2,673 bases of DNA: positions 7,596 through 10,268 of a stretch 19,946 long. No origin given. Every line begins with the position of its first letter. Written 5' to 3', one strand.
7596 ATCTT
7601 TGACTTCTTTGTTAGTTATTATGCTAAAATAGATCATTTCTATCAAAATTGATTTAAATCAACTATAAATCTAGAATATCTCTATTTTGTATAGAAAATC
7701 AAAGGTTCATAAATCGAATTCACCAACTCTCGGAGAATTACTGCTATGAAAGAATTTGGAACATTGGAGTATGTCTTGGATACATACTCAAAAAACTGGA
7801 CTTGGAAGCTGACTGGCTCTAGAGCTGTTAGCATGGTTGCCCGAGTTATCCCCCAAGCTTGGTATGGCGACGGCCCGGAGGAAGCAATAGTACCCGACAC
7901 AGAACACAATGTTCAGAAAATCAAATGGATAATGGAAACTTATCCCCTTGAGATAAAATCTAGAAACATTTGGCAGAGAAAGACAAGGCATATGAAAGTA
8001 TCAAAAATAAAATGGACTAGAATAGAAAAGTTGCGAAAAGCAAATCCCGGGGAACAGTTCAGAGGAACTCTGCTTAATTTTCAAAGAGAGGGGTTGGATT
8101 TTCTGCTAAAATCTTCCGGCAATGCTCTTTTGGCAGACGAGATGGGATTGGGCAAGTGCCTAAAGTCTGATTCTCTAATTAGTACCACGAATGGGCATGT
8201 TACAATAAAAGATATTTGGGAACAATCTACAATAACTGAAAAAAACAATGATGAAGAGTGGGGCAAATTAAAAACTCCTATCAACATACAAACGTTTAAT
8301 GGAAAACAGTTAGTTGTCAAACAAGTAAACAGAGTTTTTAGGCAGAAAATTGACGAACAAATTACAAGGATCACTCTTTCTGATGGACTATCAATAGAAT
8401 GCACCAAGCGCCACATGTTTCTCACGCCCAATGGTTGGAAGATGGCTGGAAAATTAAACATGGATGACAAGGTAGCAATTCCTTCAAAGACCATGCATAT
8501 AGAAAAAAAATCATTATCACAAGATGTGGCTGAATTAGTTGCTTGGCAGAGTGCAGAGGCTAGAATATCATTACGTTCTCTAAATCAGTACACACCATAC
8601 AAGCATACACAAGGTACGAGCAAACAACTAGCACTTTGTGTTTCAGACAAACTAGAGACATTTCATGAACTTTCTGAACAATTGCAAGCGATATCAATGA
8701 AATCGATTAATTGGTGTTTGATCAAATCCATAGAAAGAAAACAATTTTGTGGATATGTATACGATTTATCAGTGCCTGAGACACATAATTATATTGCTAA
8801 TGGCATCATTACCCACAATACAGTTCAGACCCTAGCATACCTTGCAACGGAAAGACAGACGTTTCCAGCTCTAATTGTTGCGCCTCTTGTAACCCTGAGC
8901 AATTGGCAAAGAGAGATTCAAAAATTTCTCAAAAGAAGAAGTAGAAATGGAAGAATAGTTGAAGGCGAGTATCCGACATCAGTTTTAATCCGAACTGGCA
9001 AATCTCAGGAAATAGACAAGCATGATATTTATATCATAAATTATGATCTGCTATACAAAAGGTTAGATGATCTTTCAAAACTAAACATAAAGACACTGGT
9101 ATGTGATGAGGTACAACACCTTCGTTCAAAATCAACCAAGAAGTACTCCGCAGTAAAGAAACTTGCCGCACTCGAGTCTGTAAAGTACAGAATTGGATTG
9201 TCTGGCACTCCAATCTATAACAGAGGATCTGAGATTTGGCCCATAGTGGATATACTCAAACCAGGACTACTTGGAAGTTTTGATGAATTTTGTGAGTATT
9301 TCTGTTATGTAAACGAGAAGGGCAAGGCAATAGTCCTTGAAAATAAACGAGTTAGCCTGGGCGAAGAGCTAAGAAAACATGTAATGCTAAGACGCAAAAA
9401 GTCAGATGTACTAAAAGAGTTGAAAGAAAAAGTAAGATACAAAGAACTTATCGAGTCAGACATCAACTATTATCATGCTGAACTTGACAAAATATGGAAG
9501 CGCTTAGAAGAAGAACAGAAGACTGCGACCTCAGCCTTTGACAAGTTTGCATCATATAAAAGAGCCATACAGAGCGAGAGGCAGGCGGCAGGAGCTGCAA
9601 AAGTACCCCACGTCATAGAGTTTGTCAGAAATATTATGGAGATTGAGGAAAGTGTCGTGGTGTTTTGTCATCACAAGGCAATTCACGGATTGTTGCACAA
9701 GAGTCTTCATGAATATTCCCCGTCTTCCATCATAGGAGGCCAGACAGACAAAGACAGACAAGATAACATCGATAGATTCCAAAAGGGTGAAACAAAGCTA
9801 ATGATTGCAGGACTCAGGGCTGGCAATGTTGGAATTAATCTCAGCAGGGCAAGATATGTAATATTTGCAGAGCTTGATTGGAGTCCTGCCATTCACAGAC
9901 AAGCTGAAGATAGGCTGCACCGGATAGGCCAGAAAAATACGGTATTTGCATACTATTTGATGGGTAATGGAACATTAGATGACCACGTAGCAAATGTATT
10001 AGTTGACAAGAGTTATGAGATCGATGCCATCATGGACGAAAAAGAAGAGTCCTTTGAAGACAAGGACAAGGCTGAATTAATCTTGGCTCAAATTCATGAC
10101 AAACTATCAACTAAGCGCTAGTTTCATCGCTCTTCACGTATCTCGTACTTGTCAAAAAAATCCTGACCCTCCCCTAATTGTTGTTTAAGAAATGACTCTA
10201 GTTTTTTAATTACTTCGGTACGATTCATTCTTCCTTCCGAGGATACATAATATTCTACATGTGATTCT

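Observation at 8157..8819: Intein splitting the Walker-A / motif I of an archaeal SNF2-family helicase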

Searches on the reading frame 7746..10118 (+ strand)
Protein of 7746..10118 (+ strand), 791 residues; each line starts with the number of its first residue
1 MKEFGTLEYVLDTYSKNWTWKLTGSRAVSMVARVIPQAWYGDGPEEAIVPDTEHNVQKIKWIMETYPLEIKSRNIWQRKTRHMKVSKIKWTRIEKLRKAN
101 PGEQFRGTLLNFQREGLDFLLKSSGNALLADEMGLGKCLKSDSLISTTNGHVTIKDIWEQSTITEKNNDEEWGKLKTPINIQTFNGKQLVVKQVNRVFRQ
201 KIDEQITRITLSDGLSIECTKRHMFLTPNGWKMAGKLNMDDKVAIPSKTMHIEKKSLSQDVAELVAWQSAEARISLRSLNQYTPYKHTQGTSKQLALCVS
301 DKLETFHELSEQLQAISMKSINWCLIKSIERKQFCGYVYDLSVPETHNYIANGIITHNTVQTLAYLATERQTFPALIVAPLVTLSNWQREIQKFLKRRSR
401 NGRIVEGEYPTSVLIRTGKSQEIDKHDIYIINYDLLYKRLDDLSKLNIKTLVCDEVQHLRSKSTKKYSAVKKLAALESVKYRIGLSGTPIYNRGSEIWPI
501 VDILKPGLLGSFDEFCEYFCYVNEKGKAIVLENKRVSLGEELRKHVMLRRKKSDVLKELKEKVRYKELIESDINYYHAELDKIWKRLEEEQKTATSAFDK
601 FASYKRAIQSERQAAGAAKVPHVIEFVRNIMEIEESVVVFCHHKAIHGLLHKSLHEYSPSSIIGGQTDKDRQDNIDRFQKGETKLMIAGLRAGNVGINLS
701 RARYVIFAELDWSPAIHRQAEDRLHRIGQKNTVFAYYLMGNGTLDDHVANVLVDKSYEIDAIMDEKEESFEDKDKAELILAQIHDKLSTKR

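Call 5: search_protein_families(library=pfam, proteins=[window:7746-10118:+], max_evalue=0.1)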
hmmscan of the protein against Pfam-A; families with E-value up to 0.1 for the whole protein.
window:7746-10118:+ (791 aa): 3 families
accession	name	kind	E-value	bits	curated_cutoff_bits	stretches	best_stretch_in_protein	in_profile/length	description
PF00176.29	SNF2-rel_dom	-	9.9e-38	130.3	24.9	1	112-596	1-273/290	SNF2-related domain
PF14890.11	Intein_splicing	-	1.2e-23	84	35.8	1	150-358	8-155/155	Intein splicing domain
PF00271.37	Helicase_C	-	8.5e-16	58.6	23.5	1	626-728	5-110/110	Helicase conserved C-terminal domain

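Call 6: search_protein_families(library=ncbifam, proteins=[window:7746-10118:+], max_evalue=0.1)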
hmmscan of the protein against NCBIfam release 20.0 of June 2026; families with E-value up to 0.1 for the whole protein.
window:7746-10118:+ (791 aa): 17 families
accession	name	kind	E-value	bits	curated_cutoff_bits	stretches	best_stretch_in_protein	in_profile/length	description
NF058637.1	helic_SCO1167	equivalog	1.7e-54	185.2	1200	2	368-778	515-925/932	SCO1167/SCO6262 family helicase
NF053675.1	pilus_reg_Snf2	equivalog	1e-43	149.6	1100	1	254-768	515-1013/1029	pilus expression-regulating Snf2 family helicase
NF041790.1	anti-phage_ZorD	equivalog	1.4e-30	106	1500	2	429-737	707-1034/1035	type I Zorya anti-phage system protein ZorD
NF011418.0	PRK14845.1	equivalog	6.4e-24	83.8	756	2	135-256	21-144/1049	translation initiation factor IF-2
NF005852.0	PRK07773.1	equivalog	5.4e-17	61.4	780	2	177-264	423-511/886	replicative DNA helicase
NF041062.1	DpdE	equivalog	1.8e-11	42.7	500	1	568-741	477-656/1048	protein DpdE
TIGR01443.1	intein_Cterm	domain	3.2e-11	43.1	15.6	1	337-359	1-24/24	intein C-terminal splicing region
NF042964.1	phospholipD_antiphage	equivalog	8.3e-11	40.9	1100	1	664-772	726-835/895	phospholipase D-like domain-containing anti-phage protein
TIGR01445.1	intein_Nterm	domain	2.8e-09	37.8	24.5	1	138-227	1-83/83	intein N-terminal splicing region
NF038162.1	RtcB_rel_intein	exception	4.2e-09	35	1150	2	174-245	118-189/961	intein-containing RtcB family protein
NF038318.1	DISARM_DrmD_b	equivalog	5.6e-08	31.4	950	2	675-755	480-559/868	DISARM system SNF2-like helicase DrmD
NF038317.1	DISARM_DrmD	equivalog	2e-06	26.4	610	1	551-756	418-643/1021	DISARM system SNF2-like helicase DrmD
NF038136.1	rSAM_Rv_intein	exception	3.1e-06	26.4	700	1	203-250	126-173/574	intein-containing Rv2578c family radical SAM protein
NF011491.0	PRK14898.1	equivalog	5.4e-06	24.7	783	1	319-365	502-550/860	DNA-directed RNA polymerase subunit A''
NF006207.0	PRK08332.1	equivalog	8.2e-06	23.3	2400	2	183-269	922-1013/1684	vitamin B12-dependent ribonucleotide reductase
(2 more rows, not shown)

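Call 8: find_encoding_contigs(protein=window:7746-10118:+, flank=10000, max_places=6)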
Protein window:7746-10118:+ (791 aa): 1 contig read that carries it; 1 place shown.
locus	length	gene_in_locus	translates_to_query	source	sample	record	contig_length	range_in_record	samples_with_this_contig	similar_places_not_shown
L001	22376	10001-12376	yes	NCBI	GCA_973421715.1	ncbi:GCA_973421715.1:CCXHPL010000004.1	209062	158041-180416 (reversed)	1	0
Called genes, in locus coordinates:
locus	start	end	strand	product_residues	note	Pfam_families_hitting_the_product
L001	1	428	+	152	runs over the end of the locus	-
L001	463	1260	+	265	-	PF00902:TatC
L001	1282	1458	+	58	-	PF02416:TatA_B_E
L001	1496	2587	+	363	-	PF06849:DUF1246, PF06973:DUF1297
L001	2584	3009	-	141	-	PF02577:BFN_dom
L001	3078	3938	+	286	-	-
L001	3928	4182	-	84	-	-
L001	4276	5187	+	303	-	PF13489:Methyltransf_23 (weak), PF08241:Methyltransf_11, PF08242:Methyltransf_12 (weak), PF13649:Methyltransf_25, PF13847:Methyltransf_31 (weak)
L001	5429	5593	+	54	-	-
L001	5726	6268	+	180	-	PF09335:VTT_dom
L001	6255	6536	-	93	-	-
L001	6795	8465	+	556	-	PF00528:BPD_transp_1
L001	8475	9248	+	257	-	PF00005:ABC_tran, PF13304:AAA_21 (faint)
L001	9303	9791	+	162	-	PF09821:AAA_assoc_C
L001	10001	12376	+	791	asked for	PF00176:SNF2-rel_dom, PF14890:Intein_splicing, PF00271:Helicase_C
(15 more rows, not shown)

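Call 57: list_cluster_members(proteins=[window:7746-10118:+, P0009, P0111, P0107, P0123, P0170, P0174, P0126, P0171, P0185])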
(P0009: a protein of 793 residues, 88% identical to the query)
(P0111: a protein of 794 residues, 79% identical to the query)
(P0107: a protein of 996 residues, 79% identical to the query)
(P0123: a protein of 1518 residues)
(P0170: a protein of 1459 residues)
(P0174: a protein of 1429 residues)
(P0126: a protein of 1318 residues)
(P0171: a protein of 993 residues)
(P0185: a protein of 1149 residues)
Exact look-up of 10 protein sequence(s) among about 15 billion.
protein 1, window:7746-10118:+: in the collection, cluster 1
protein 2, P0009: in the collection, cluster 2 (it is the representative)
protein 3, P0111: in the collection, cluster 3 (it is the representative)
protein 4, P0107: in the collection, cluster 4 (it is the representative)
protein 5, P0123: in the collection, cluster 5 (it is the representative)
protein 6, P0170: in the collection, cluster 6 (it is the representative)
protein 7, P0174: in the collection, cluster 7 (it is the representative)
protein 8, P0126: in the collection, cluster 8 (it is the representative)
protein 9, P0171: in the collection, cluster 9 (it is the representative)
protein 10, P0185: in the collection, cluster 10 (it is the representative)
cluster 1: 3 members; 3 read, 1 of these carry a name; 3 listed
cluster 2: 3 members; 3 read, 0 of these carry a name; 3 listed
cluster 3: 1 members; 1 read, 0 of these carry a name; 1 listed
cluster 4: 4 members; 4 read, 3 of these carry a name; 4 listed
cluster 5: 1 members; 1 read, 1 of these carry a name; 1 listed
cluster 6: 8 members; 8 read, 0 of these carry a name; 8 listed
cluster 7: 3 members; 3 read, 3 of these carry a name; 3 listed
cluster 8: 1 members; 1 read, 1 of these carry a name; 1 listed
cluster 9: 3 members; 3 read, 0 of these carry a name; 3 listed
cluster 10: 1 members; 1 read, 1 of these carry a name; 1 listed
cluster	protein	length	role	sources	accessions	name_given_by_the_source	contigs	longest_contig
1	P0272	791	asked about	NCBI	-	-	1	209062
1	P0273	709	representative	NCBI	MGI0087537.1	MAG: SNF2-related protein [Nitrosotalea sp.]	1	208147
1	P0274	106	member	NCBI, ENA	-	-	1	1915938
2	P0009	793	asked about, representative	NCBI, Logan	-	-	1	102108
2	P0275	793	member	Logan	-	-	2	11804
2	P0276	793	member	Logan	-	-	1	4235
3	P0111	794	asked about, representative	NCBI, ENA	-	-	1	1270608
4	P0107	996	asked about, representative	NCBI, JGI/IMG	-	intein/homing endonuclease/superfamily II DNA or RNA helicase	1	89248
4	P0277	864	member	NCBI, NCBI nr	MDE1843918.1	MAG: hypothetical protein KGI10_01155 [Thaumarchaeota archaeon] | hypothetical protein [Nitrososphaerota archaeon]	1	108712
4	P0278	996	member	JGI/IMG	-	SNF2 family DNA or RNA helicase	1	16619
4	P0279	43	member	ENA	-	-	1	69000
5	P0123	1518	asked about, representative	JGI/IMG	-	SNF2 family DNA or RNA helicase/intein/homing endonuclease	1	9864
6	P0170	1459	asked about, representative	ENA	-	-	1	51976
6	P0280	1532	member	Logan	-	-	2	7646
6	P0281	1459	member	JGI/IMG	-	-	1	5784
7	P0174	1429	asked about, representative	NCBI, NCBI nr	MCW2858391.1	MAG: ATP-dependent helicase [Actinoallomurus sp.] | ATP-dependent helicase [Actinoallomurus sp.]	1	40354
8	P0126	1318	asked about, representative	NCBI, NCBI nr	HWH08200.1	MAG TPA: SNF2-related protein [Candidatus Thermoplasmatota archaeon] | SNF2-related protein [Candidatus Thermoplasmatota archaeon]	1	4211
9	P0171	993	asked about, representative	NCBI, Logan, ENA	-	-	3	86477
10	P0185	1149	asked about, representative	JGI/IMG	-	hypothetical protein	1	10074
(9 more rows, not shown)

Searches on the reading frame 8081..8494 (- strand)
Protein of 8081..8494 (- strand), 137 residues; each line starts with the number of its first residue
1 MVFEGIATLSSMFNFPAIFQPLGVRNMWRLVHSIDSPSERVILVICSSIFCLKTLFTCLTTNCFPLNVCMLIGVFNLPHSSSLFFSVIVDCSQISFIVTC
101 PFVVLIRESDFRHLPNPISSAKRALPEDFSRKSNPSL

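Call 53: search_protein_families(library=pfam, proteins=[window:8081-8494:-], max_evalue=0.01)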
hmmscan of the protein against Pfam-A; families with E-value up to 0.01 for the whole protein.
window:8081-8494:- (137 aa): 0 families
